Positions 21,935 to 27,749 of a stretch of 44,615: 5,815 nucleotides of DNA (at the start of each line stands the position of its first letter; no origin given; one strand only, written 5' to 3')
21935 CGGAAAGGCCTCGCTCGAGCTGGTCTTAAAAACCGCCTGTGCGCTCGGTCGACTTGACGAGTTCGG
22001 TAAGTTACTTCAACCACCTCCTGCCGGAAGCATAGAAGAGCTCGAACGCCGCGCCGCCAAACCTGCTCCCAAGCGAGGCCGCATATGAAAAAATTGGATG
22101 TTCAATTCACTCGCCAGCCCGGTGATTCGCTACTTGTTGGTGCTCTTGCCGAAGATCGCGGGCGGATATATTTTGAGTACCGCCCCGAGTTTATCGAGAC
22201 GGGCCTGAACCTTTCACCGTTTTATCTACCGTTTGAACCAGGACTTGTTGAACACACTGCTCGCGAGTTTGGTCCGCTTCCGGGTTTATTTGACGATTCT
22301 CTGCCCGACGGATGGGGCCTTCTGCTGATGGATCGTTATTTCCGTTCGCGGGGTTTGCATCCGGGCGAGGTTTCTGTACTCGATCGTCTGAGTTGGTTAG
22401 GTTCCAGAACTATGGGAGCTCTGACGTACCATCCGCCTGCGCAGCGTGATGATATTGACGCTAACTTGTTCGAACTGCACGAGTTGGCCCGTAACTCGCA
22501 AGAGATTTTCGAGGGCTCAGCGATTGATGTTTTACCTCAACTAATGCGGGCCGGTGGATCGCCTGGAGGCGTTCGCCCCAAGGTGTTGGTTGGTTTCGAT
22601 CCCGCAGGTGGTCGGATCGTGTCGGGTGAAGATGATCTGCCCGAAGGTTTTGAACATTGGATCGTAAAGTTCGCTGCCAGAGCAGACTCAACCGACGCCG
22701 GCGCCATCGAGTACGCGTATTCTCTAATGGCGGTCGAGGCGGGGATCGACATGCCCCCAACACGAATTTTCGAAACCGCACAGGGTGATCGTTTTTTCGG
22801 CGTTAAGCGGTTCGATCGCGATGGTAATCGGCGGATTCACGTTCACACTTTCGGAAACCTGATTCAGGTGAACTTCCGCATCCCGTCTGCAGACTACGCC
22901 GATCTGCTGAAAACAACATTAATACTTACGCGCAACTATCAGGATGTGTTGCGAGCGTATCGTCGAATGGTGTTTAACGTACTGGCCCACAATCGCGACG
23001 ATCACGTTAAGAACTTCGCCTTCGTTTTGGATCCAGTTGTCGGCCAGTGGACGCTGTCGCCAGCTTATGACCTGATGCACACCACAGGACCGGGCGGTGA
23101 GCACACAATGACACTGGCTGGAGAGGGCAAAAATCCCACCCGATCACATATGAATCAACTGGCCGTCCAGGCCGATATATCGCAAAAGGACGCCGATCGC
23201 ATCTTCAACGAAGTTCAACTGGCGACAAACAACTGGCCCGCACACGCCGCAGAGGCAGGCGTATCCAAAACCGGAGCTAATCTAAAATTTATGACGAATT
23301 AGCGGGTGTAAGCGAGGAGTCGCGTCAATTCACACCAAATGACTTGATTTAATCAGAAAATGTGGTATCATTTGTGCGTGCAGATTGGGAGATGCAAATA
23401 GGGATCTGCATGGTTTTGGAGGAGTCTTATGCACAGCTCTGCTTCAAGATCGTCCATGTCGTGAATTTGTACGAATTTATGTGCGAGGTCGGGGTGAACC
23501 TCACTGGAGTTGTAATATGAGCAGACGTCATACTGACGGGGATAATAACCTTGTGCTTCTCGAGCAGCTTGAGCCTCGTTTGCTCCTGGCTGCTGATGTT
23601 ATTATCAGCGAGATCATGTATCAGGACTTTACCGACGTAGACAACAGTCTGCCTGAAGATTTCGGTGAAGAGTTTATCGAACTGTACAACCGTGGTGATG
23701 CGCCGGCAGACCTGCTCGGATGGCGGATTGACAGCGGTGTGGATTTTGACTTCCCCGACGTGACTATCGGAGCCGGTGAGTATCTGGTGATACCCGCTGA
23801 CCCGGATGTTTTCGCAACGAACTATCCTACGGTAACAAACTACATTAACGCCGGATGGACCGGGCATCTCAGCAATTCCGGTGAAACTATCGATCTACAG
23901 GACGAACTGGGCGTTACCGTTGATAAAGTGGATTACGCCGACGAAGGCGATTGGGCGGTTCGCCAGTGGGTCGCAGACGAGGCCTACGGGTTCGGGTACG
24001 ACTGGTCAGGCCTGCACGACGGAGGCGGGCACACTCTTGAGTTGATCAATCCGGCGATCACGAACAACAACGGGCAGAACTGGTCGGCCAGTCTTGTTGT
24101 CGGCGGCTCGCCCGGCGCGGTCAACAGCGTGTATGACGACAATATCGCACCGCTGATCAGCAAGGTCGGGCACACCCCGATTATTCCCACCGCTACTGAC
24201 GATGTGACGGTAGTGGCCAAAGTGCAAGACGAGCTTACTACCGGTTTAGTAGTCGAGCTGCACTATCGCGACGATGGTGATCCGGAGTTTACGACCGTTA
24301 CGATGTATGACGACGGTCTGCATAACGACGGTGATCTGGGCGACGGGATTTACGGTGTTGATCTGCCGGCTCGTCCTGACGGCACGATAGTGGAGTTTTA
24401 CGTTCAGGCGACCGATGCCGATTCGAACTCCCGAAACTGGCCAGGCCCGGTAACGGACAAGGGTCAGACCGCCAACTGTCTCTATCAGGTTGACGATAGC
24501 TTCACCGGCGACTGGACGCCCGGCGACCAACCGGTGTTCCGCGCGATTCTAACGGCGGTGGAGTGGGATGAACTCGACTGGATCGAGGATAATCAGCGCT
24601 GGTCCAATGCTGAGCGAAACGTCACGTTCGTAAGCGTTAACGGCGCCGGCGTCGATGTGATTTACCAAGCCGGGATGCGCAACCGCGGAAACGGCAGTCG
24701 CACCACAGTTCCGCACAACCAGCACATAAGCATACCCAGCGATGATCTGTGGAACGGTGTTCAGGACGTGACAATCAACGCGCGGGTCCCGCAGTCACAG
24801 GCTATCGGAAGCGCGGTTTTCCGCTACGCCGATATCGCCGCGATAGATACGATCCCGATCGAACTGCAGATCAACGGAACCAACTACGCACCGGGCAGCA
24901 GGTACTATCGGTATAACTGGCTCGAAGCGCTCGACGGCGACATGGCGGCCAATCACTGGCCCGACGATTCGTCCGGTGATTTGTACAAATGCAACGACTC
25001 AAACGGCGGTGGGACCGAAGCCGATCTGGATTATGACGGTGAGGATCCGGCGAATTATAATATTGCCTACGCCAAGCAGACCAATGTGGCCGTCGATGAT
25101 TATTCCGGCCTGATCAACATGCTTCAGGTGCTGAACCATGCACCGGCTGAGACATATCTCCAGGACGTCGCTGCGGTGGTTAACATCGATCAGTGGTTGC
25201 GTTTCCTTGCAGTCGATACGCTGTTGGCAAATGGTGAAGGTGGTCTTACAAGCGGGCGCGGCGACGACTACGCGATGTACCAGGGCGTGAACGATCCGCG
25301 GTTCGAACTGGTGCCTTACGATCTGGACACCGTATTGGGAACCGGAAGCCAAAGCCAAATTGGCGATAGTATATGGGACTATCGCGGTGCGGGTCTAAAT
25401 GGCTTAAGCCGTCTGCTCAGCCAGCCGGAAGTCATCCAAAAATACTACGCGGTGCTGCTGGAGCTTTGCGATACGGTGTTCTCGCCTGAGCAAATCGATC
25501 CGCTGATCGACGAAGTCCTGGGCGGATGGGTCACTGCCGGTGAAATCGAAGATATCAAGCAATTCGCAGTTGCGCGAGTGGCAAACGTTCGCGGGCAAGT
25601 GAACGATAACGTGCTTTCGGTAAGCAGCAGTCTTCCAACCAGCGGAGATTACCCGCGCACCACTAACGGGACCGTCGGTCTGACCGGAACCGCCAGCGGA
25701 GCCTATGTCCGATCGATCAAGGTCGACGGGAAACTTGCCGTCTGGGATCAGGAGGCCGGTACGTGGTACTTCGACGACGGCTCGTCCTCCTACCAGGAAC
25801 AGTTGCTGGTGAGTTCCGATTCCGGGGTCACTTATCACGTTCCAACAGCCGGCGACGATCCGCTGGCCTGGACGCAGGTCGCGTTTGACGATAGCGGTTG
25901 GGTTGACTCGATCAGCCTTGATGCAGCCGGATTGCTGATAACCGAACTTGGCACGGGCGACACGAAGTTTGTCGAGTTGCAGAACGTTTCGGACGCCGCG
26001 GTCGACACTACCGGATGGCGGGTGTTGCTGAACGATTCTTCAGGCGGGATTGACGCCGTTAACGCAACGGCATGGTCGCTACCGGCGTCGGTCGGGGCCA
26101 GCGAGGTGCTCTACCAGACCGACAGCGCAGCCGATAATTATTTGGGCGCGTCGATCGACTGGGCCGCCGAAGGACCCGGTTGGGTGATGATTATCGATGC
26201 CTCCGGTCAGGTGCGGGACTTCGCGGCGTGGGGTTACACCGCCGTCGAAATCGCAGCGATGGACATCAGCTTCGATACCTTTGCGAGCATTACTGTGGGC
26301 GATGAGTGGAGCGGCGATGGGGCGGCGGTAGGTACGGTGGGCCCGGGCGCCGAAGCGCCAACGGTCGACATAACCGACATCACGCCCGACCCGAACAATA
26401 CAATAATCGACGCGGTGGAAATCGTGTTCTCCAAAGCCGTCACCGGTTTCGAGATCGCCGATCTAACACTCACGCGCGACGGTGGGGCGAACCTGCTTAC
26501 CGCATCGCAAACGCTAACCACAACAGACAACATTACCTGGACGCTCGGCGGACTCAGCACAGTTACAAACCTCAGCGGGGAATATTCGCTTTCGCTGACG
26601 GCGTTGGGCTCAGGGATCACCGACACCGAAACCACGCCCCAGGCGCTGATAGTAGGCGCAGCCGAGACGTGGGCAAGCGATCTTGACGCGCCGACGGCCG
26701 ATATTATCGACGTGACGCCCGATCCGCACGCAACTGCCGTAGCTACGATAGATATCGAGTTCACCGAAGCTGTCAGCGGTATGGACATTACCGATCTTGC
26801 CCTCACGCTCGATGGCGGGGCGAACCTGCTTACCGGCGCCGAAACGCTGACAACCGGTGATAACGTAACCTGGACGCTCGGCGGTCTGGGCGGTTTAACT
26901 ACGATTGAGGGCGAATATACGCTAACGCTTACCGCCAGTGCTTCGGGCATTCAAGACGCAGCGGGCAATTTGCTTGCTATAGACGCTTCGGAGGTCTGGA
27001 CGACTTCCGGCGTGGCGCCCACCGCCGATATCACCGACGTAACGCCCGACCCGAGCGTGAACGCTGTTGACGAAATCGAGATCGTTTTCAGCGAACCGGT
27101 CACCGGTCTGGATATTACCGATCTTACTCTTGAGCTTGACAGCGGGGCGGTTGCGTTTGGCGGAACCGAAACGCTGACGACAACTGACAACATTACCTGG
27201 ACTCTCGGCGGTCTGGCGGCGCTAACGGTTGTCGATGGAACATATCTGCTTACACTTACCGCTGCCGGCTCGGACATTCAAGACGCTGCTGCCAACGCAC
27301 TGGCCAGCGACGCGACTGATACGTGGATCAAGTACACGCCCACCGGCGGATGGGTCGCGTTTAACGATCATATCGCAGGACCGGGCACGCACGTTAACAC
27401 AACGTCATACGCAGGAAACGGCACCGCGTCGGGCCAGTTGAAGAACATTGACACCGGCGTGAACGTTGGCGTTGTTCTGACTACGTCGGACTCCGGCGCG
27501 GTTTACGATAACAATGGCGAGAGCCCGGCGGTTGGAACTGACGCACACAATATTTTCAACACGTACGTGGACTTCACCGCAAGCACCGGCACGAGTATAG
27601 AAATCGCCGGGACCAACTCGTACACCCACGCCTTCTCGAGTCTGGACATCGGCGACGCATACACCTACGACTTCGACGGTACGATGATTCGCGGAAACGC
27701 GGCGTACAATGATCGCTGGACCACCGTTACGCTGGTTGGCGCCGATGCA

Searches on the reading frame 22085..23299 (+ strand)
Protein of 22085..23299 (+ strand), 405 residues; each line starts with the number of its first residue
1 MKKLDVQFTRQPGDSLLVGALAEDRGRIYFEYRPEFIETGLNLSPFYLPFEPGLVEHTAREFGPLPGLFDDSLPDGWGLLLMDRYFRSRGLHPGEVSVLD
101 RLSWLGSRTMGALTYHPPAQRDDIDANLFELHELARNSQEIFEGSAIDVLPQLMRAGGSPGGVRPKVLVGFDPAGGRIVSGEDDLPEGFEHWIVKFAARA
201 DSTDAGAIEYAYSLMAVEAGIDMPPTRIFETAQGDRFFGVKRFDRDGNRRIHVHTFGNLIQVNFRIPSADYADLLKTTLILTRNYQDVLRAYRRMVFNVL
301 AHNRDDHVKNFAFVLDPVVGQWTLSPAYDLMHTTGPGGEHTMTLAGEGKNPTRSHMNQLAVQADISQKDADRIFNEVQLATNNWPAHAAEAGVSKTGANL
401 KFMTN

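Call 28: search_protein_families(library=pfam, proteins=[window:22085-23299:+], max_evalue=0.001)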
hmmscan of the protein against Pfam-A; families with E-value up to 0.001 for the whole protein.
window:22085-23299:+ (405 aa): 2 families
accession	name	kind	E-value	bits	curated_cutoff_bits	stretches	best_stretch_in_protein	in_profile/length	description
PF07804.18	HipA_C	-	5.6e-49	167.1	30.5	1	159-384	2-213/213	HipA-like C-terminal domain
PF13657.11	Couple_hipA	-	5.2e-14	53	22.5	1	16-115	8-98/99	HipA N-terminal domain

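Call 31: find_encoding_contigs(protein=window:22085-23299:+, flank=10000, max_places=10)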
Protein window:22085-23299:+ (405 aa): 1 contig read that carries it; 1 place shown.
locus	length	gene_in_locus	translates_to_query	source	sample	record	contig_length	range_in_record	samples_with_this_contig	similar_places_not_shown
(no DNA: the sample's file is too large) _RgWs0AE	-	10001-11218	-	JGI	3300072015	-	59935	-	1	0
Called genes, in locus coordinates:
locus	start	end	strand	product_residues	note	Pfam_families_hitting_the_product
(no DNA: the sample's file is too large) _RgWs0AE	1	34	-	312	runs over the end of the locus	PF01261:AP_endonuc_2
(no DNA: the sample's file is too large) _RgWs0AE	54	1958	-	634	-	PF05448:AXE1, PF01738:DLH (weak), PF08840:BAAT_C (faint)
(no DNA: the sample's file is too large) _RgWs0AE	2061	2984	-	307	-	PF04542:Sigma70_r2, PF04545:Sigma70_r4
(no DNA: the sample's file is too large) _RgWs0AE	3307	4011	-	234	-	PF00072:Response_reg, PF00196:GerE, PF08281:Sigma70_r4_2 (weak)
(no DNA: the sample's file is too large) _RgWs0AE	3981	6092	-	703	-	PF01590:GAF (weak), PF13185:GAF_2, PF00989:PAS, PF08448:PAS_4, PF13188:PAS_8, PF13426:PAS_9, PF07730:HisKA_3, PF02518:HATPase_c, +3 more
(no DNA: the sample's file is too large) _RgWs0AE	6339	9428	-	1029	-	PF08305:NPCBM (weak)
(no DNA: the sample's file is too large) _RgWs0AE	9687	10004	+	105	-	PF13560:HTH_31 (weak), PF01381:HTH_3 (faint)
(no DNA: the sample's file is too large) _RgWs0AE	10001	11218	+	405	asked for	PF13657:Couple_hipA, PF07804:HipA_C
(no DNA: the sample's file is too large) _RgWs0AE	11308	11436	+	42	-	-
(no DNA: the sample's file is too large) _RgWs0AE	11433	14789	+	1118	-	PF00932:LTD, PF08757:CotH, PF19078:Big_12 (faint)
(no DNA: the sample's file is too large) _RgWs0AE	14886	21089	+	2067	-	PF00932:LTD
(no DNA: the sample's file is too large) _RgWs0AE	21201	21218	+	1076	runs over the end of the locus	PF00932:LTD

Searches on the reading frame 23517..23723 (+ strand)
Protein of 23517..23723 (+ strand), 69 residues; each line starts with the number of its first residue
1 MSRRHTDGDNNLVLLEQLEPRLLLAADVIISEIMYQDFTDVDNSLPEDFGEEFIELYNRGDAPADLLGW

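Call 39: search_protein_families(library=pfam, proteins=[window:23517-23723:+], max_evalue=10)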
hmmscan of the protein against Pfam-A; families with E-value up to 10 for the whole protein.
seq(69 aa): 2 families
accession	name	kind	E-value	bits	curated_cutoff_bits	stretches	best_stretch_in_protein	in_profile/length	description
PF00932.25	LTD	-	5.2e-07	30.5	34.3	1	26-69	6-40/109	Lamin Tail Domain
PF07595.18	Planc_extracel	-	0.0056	16.8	25.5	1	14-28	6-20/20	Planctomycete extracellular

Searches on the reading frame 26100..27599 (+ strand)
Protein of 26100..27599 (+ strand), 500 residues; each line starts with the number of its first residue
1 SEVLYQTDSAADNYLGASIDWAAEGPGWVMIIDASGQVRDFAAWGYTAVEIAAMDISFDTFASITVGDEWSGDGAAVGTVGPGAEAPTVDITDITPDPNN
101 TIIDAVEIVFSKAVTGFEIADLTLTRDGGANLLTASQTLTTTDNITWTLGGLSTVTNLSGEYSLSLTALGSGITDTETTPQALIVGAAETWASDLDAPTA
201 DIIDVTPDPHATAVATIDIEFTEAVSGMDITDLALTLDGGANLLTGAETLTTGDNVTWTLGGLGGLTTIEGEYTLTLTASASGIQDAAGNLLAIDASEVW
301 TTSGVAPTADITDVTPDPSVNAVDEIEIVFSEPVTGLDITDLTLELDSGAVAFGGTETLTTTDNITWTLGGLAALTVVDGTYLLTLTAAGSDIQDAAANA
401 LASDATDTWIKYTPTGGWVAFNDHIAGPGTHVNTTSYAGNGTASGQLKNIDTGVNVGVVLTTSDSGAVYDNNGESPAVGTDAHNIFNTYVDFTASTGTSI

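Call 24: find_homologous_proteins(query=window:26100-27599:+, max_evalue=1e-30)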
Query window:26100-27599:+ (500 aa): 46 proteins with E <= 1e-30 among 8000 candidates.
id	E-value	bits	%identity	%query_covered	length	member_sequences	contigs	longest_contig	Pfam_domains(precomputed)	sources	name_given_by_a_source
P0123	1.3e-189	649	56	66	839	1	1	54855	PF13205.13,PF24336.2,PF19078.7,PF23861.2,PF18911.7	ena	-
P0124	1.3e-167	577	57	66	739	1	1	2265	PF13205.13,PF00404.25,PF19078.7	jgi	-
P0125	2.0e-165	570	50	66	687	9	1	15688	PF13205.13,PF00404.25,PF19078.7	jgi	jgi:hypothetical protein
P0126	5.9e-122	426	46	65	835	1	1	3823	PF13205.13,PF00404.25,PF19078.7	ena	-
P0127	2.0e-116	408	51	64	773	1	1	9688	PF13205.13,PF13750.13,PF19078.7,PF19077.7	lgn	-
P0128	8.0e-113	396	44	68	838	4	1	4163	PF13287.13,PF13290.14,PF19078.7,PF04234.19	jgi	-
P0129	3.9e-108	381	55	63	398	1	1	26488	PF19716.5,PF13205.13,PF02311.26,PF19078.7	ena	-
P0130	6.5e-99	350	44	68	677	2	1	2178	PF13750.13,PF19078.7,PF19077.7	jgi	jgi:hypothetical protein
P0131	5.8e-95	337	44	65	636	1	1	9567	PF13205.13,PF19078.7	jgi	jgi:hypothetical protein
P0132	8.4e-94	333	58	63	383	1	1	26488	PF19716.5,PF13205.13,PF19078.7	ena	-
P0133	4.1e-93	331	41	66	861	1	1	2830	PF19078.7,PF04234.19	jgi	jgi:hypothetical protein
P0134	6.0e-92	327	46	67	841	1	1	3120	PF13205.13,PF13750.13,PF19078.7,PF19077.7,PF04234.19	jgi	jgi:hypothetical protein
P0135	1.0e-91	327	48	69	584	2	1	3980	PF19078.7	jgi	-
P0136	1.0e-83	300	44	65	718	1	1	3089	PF04151.22,PF13205.13,PF18962.8,PF11589.15,PF19078.7,PF23861.2,PF04234.19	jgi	jgi:hypothetical protein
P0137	1.0e-77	280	42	64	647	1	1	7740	PF13205.13,PF07705.18,PF19078.7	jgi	jgi:hypothetical protein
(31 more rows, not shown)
